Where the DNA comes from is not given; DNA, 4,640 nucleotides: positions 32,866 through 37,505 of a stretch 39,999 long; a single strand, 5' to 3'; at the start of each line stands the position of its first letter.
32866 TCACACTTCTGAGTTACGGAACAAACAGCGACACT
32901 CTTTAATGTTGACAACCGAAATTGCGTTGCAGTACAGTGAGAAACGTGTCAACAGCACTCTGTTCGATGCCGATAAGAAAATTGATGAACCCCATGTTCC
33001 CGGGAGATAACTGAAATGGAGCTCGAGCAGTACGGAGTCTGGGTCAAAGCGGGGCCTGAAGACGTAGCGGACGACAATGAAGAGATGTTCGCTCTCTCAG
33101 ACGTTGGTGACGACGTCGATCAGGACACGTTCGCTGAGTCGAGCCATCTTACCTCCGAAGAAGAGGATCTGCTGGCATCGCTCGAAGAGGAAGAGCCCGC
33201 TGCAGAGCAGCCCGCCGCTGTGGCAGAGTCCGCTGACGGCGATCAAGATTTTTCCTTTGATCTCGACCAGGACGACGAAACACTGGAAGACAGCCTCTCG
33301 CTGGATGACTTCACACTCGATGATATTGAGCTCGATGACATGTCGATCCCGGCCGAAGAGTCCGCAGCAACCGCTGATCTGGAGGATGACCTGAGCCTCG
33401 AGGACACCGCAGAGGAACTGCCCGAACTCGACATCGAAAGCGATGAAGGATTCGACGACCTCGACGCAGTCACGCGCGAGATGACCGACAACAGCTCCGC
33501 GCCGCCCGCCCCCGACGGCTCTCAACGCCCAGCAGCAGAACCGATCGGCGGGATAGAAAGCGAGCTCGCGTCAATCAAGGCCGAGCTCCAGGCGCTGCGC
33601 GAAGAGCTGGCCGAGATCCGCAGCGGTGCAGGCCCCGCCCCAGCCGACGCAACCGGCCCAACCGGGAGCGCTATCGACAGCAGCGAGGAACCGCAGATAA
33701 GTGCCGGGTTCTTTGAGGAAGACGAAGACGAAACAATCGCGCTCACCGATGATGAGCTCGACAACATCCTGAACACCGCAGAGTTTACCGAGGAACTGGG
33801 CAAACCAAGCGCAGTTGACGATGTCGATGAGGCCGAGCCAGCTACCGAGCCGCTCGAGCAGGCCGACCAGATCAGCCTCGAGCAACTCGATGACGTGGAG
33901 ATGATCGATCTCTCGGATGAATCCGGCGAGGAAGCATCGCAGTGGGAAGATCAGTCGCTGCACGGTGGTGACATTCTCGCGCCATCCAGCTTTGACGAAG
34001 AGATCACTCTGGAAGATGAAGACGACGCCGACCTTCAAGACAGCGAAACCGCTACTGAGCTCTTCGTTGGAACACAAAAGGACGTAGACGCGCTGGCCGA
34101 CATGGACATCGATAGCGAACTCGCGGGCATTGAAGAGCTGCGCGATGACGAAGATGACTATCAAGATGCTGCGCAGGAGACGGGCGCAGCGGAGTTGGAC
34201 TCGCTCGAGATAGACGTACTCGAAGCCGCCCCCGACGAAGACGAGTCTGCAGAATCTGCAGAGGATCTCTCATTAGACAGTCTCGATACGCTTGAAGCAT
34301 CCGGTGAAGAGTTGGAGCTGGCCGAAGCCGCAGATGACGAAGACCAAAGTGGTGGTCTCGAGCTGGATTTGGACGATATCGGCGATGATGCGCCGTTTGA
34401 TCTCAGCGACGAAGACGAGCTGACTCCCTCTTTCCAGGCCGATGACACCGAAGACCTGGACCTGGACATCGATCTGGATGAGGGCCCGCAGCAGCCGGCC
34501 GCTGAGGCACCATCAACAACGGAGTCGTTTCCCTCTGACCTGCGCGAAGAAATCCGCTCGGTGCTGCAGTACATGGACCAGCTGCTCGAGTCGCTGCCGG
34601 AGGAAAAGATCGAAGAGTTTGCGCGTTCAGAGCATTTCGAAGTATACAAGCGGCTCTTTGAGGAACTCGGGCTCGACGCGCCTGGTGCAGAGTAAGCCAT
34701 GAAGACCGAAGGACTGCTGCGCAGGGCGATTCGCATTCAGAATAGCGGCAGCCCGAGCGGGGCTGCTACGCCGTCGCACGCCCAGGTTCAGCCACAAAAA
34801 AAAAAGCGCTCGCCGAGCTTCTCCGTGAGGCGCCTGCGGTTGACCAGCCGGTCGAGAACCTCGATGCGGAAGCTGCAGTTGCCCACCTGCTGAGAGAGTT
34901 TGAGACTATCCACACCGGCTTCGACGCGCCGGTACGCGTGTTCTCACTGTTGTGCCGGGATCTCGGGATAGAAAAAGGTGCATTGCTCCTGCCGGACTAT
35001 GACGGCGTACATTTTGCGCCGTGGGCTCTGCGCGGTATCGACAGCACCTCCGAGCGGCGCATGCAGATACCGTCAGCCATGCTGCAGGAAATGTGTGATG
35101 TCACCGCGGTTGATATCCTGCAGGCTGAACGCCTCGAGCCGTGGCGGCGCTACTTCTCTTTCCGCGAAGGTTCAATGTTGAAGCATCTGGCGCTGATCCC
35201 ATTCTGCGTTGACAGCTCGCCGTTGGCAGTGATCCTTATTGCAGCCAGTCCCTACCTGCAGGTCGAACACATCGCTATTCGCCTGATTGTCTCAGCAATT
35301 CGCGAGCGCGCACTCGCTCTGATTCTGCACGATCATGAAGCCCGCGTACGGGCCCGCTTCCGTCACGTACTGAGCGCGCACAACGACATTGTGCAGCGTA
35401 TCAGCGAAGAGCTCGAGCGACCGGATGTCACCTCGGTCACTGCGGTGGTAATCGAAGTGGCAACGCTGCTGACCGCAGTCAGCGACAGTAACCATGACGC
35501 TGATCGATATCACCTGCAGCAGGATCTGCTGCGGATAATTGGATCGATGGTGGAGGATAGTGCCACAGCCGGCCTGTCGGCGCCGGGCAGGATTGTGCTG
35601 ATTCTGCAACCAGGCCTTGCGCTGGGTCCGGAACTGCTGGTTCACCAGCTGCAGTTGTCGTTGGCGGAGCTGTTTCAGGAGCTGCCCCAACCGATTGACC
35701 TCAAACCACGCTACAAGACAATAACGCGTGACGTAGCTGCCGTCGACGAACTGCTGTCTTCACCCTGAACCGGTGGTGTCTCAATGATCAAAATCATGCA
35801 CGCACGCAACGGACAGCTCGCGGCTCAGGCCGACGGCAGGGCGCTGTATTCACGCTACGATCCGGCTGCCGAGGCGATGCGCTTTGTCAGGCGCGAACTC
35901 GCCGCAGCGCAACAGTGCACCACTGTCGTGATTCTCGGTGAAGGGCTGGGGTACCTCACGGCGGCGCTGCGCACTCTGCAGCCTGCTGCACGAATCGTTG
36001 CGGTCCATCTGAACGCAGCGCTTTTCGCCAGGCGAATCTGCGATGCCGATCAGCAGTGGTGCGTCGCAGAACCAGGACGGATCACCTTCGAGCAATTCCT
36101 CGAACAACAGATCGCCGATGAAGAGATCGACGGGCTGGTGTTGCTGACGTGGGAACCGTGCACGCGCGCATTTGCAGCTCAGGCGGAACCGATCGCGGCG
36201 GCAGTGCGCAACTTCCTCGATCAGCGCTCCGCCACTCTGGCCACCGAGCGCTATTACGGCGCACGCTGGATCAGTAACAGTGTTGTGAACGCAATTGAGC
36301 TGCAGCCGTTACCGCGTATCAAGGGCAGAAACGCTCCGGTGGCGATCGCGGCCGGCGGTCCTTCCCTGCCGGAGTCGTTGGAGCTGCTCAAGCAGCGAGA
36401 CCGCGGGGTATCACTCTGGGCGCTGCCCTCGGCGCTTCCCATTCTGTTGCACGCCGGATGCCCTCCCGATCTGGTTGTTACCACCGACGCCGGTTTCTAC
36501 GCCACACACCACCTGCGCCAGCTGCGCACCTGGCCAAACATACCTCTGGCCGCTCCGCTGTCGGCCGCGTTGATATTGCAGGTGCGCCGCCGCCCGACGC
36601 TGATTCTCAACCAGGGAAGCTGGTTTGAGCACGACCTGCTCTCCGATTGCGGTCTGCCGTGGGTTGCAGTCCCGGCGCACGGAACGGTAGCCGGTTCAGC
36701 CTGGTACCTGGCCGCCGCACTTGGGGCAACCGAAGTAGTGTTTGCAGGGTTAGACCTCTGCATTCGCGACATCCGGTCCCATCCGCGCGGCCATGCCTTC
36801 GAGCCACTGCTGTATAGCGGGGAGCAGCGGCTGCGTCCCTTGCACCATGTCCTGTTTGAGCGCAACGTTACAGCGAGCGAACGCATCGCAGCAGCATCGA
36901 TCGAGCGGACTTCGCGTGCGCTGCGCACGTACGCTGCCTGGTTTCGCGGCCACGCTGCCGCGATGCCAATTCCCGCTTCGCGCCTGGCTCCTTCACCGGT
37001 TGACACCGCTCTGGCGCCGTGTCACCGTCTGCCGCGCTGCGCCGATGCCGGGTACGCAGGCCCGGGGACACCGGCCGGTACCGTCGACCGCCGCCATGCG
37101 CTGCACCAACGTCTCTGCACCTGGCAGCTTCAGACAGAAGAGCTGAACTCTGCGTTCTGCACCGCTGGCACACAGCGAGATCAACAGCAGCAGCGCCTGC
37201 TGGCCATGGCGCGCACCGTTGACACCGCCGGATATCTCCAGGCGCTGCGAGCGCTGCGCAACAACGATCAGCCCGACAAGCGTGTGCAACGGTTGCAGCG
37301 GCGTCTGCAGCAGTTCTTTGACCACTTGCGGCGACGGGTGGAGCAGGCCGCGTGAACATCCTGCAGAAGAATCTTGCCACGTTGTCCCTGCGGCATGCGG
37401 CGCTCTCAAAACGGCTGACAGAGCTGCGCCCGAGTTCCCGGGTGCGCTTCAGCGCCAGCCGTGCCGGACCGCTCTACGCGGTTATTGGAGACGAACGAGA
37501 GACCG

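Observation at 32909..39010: Candidate undescribed flagellum-linked module: sigma-28 promoter, polyacidic protein, slippery-tract GAF-like protein and two Maf paralogues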

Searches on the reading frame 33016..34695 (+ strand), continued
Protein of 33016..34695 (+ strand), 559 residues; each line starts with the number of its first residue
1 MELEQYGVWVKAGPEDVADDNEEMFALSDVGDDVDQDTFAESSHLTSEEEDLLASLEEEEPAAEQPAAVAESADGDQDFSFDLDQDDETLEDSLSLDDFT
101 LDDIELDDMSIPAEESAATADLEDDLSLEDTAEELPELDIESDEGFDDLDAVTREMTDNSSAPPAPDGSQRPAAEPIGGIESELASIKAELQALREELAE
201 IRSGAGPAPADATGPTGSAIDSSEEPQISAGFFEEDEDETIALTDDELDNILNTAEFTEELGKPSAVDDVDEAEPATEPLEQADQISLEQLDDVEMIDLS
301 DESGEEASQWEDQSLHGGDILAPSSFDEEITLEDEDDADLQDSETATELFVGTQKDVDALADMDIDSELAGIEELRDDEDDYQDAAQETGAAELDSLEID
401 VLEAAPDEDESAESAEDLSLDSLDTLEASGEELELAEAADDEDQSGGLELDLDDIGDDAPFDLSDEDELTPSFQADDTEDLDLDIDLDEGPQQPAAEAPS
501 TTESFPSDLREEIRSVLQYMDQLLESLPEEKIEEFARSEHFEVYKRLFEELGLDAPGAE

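Call 103: list_cluster_members(proteins=[P0007, P0131, P0132, P0136, P0138, P0139, P0157, P0170, P0202, P0203])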
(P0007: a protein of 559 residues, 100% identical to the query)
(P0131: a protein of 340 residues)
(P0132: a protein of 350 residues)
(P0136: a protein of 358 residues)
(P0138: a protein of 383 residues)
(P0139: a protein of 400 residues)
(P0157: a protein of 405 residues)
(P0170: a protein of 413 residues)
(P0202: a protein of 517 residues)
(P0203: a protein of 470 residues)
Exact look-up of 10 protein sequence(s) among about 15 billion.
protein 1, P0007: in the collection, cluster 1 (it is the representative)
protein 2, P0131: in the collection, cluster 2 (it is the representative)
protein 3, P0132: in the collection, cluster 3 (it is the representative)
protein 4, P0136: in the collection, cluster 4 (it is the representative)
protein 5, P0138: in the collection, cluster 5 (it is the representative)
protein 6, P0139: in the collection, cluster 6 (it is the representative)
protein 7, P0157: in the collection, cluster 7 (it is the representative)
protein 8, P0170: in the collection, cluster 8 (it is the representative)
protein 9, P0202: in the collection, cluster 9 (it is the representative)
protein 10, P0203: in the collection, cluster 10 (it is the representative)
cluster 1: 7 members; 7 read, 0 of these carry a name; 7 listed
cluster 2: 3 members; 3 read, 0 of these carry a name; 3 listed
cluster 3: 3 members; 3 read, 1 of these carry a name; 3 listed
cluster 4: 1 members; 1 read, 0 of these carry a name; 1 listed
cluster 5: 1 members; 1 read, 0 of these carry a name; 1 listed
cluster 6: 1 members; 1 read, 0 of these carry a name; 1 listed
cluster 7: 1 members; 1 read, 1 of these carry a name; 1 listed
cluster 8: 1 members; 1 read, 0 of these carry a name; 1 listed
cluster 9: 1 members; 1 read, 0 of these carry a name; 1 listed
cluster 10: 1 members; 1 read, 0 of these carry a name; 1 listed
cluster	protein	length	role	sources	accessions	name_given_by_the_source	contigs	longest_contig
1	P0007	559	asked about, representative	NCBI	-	-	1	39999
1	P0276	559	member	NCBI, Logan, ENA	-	-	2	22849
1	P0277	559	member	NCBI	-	-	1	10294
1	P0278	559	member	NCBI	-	-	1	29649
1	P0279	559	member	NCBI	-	-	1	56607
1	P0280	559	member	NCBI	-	-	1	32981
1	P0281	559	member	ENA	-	-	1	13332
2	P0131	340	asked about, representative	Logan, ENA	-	-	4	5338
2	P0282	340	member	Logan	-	-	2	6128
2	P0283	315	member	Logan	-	-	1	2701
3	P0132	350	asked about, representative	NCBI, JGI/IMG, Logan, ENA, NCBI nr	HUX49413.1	MAG TPA: hypothetical protein VMW73_01385 [Spirochaetia bacterium] | hypothetical protein [Spirochaetia bacterium]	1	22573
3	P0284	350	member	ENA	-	-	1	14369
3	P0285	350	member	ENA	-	-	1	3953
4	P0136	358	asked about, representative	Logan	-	-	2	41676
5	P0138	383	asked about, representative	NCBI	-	-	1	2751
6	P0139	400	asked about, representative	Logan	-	-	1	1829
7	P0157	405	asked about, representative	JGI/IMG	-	hypothetical protein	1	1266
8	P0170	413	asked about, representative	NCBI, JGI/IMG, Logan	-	-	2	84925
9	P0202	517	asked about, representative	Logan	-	-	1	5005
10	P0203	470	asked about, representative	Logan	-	-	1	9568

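Call 104: find_encoding_contigs(protein=P0279, flank=3000, max_places=3)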
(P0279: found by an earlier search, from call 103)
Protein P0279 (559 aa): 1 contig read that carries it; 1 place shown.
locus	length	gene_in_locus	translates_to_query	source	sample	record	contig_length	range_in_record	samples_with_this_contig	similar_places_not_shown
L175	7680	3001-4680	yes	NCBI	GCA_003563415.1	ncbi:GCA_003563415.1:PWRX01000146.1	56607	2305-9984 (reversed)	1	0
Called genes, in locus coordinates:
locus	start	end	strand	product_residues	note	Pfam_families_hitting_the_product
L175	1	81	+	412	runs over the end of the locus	PF01136:Peptidase_U32, PF16325:Peptidase_U32_C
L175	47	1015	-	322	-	-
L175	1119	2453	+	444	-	PF06245:DUF1015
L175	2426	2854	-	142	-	PF04977:DivIC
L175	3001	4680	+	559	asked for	PF27359:TP_0179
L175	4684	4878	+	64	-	-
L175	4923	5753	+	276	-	-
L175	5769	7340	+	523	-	PF01973:MptE-like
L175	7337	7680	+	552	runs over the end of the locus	PF01973:MptE-like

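Call 105: find_encoding_contigs(protein=P0276, flank=3000, max_places=3)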
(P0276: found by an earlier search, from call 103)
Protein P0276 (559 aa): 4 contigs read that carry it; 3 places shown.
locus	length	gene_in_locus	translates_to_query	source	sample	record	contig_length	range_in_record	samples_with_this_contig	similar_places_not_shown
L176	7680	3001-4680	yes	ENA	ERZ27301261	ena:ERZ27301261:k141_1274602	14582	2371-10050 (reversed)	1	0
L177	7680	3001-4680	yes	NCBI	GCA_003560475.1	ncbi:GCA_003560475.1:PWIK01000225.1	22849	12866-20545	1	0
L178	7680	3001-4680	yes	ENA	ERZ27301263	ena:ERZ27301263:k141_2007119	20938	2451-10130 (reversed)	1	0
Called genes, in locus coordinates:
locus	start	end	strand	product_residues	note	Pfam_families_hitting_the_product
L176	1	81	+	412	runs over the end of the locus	PF01136:Peptidase_U32, PF16325:Peptidase_U32_C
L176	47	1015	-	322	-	-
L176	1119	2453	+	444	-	PF06245:DUF1015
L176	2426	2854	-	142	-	PF04977:DivIC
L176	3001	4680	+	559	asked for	PF27359:TP_0179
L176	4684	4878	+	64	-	-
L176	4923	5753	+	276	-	-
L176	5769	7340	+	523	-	PF01973:MptE-like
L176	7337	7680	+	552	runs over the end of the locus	PF01973:MptE-like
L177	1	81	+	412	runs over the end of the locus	PF01136:Peptidase_U32, PF16325:Peptidase_U32_C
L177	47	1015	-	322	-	-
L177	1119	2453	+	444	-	PF06245:DUF1015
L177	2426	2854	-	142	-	PF04977:DivIC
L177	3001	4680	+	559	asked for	PF27359:TP_0179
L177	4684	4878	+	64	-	-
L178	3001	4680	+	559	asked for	PF27359:TP_0179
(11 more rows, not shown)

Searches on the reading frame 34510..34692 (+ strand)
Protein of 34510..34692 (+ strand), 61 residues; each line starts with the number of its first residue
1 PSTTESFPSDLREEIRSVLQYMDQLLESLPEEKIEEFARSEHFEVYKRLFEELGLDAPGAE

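Call 12: search_protein_families(library=pfam, proteins=[window:34510-34692:+], max_evalue=10)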
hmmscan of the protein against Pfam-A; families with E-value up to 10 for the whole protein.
seq(61 aa): 4 families
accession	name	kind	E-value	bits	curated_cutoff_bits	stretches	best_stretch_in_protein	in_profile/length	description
PF20281.3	CTD5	-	0.037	14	25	1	5-55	2-52/207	C-terminal domain 5 of the ABC-three component (ABC-3C) systems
PF14377.11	UBM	-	0.065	13.1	23.3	1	5-15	15-25/35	Ubiquitin binding region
PF15508.11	NAAA-beta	-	0.16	12.9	27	1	10-33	24-47/63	beta subunit of N-acylethanolamine-hydrolyzing acid amidase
PF25306.1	DUF7880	-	0.19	12.4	27.5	1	9-36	96-123/127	Domain of unknown function (DUF7880)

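Call 54: find_related_loci(query=A6, collection=genome_contigs, flank=8000)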
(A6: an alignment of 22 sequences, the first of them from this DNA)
Query A6 (52 aa) in genome_contigs; peptide patterns used: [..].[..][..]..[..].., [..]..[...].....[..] (x = any residue, [..] = any of these).
599 stretches matched a pattern (row limit reached: there are more); 506 encode a relative of the query (tblastn E <= 1e-3); the best 80 are kept; 80 distinct loci.
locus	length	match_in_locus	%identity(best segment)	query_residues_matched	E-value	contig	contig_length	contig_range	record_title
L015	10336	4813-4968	100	1-52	1e-30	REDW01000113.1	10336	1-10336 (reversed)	MAG: Spirochaetaceae bacterium isolate GEM2.Bin48 NODE_9473_length_10336_cov_13.8043, whole genome shotgun sequence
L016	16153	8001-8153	96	2-52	3e-28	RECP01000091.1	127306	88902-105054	MAG: Spirochaetaceae bacterium isolate DLM2.Bin48 NODE_54_length_127306_cov_11.7421, whole genome shotgun sequence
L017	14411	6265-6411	90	1-49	2e-25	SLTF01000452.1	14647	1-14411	MAG: Spirochaetales bacterium isolate CSSed165cm_90 CSSed16-5cm-12630, whole genome shotgun sequence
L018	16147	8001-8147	90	1-49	2e-25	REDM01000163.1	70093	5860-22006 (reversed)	MAG: Spirochaetaceae bacterium isolate GEM2.Bin30 NODE_229_length_70093_cov_61.1487, whole genome shotgun sequence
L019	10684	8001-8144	88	2-49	4e-24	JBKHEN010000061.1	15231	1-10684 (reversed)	MAG: Spirochaetaceae bacterium isolate D1M05_16 NODE_2973_length_15231_cov_43.937335, whole genome shotgun sequence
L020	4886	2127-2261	93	3-47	7e-24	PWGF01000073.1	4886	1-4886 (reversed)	MAG: Spirochaetaceae bacterium isolate T1Sed10_196 T1-Sed10-C23196, whole genome shotgun sequence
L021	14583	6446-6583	91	2-47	4e-24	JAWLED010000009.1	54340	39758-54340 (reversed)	MAG: Spirochaetia bacterium isolate 20BLK6-1.bin.42 NODE_434_length_54340_cov_20.334507, whole genome shotgun sequence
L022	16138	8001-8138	87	2-47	1e-23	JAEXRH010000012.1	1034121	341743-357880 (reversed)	MAG: Spirochaetes bacterium isolate OH_HBrB_254 k127_823916, whole genome shotgun sequence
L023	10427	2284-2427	85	2-49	2e-23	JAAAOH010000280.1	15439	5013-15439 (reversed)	MAG: Spirochaetes bacterium isolate GSL.Bin19 NODE_2764_length_15439_cov_0.473756, whole genome shotgun sequence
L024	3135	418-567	84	2-51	2e-23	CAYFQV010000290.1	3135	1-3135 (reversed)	MAG TPA_asm: uncultured Spirochaetaceae bacterium isolate ERP107533_co1_106 genome assembly, contig: NODE_45081_length_3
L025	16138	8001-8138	89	3-48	1e-23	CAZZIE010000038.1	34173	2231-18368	MAG TPA_asm: uncultured Spirochaetaceae bacterium isolate SRP332253_co1_106 genome assembly, contig: NODE_1710_length_34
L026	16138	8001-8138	85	2-47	2e-23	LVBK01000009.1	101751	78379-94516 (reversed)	MAG: Spirochaetales bacterium Spiro_09 Spiro_09_contig_694, whole genome shotgun sequence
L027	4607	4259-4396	89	2-47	2e-23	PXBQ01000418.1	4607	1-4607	MAG: Spirochaetaceae bacterium isolate T3Sed10_257 T3-Sed10-C54642, whole genome shotgun sequence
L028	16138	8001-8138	89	2-47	2e-23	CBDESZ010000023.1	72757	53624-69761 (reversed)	MAG: Alkalispirochaeta sp. isolate 52462b18-c26b-428b-be18-86563201c1c0 genome assembly, contig: contig_23, whole genome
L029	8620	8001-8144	85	2-49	2e-23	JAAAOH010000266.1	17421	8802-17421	MAG: Spirochaetes bacterium isolate GSL.Bin19 NODE_2238_length_17421_cov_0.495723, whole genome shotgun sequence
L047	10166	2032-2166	87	3-47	8e-23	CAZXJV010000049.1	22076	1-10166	MAG TPA_asm: uncultured Treponema sp. isolate SRP241326_co1_322 genome assembly, contig: NODE_3480_length_22076_cov_5.48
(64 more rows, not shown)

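Call 71: find_related_loci(query=A6, collection=metagenome_contigs, flank=4000)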
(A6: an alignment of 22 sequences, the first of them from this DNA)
Query A6 (52 aa) in metagenome_contigs; peptide patterns used: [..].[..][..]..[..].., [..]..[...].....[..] (x = any residue, [..] = any of these).
600 stretches matched a pattern (row limit reached: there are more); 504 encode a relative of the query (tblastn E <= 1e-3); the best 80 are kept; 80 distinct loci.
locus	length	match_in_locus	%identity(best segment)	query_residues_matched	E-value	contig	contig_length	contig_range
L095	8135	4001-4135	93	3-47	3e-24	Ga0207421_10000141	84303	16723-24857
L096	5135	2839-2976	91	2-47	9e-24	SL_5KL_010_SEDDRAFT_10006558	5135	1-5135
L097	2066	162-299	85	2-47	2e-23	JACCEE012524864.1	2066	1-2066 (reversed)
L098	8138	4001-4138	85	2-47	3e-23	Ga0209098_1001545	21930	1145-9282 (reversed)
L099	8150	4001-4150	78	3-52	3e-23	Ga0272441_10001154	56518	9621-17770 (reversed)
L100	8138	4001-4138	85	2-47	3e-23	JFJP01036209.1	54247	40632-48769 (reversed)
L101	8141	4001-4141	81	2-48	5e-23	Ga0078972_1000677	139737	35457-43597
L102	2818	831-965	87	3-47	6e-23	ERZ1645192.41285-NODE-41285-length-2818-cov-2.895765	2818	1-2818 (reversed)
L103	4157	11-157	84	1-49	7e-23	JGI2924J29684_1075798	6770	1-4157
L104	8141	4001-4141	81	2-48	5e-23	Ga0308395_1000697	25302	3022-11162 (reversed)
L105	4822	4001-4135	84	3-47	7e-23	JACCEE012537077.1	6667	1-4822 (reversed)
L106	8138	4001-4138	85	2-47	9e-23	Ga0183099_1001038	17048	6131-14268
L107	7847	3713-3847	87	3-47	8e-23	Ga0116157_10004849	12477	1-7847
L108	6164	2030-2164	87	3-47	8e-23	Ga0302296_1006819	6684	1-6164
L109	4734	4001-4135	84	3-47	9e-23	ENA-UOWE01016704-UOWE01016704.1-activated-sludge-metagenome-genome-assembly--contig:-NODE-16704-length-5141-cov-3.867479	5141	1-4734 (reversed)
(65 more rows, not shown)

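Call 81: search_solved_structures(query=A6, max_evalue=10)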
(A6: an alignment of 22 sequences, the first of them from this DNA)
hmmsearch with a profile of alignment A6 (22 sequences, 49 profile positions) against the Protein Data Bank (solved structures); distinct sequences matched with E-value up to 10: 2.
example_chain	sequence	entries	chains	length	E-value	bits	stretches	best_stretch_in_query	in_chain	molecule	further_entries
7tcl_X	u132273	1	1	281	0.52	13.5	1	12-37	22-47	TauD/TfdA family dioxygenase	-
4yjw_A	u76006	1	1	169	1.7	11.9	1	5-22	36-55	DUF3829 family protein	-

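Call 109: find_homologous_proteins(query=L047:2175-3104:+, max_evalue=0.001)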
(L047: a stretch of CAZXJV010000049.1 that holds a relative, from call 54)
Query L047:2175-3104:+ (310 aa): 2 proteins with E <= 0.001 among 1897 candidates.
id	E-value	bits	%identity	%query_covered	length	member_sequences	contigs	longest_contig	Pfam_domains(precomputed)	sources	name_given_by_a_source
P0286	2.0e-195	666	97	100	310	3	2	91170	-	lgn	-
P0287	4.5e-107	376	71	77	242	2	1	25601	-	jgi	-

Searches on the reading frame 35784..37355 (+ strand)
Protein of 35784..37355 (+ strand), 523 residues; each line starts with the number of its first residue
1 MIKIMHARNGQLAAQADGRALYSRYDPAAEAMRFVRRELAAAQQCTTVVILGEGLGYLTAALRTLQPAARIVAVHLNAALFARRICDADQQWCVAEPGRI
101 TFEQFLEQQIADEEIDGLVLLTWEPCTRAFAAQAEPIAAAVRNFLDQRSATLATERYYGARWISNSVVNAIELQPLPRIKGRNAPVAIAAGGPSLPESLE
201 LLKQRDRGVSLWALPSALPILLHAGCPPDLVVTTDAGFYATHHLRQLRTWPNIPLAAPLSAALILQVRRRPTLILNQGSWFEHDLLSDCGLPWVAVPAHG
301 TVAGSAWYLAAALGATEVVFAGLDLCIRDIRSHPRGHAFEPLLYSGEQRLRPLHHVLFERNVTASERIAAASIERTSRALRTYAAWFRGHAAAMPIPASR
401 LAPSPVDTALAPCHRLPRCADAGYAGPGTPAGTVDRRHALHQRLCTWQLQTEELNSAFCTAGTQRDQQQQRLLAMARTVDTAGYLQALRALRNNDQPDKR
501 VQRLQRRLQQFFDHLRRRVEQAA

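Call 8: search_protein_families(library=pfam, proteins=[window:35784-37355:+], max_evalue=0.01)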
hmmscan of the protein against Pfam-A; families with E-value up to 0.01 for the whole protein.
window:35784-37355:+ (523 aa): 1 family
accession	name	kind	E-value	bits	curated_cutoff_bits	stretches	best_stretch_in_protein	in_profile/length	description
PF01973.23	MptE-like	-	7.4e-18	65.3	34.6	1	172-328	14-169/171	6-hydroxymethylpterin diphosphokinase MptE-like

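Call 9: search_protein_families(library=ncbifam, proteins=[window:35784-37355:+], max_evalue=0.1)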
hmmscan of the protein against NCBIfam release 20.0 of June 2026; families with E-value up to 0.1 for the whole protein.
window:35784-37355:+ (523 aa): 2 families
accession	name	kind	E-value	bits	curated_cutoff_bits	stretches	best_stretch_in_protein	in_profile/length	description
NF050051.1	FlagModPseD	domain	7.2e-06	24.9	670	1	186-233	230-277/640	flagellin modification protein PseD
NF011530.0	PRK14968.1-4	equivalog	0.037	13.4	243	1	24-78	19-72/202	putative methyltransferase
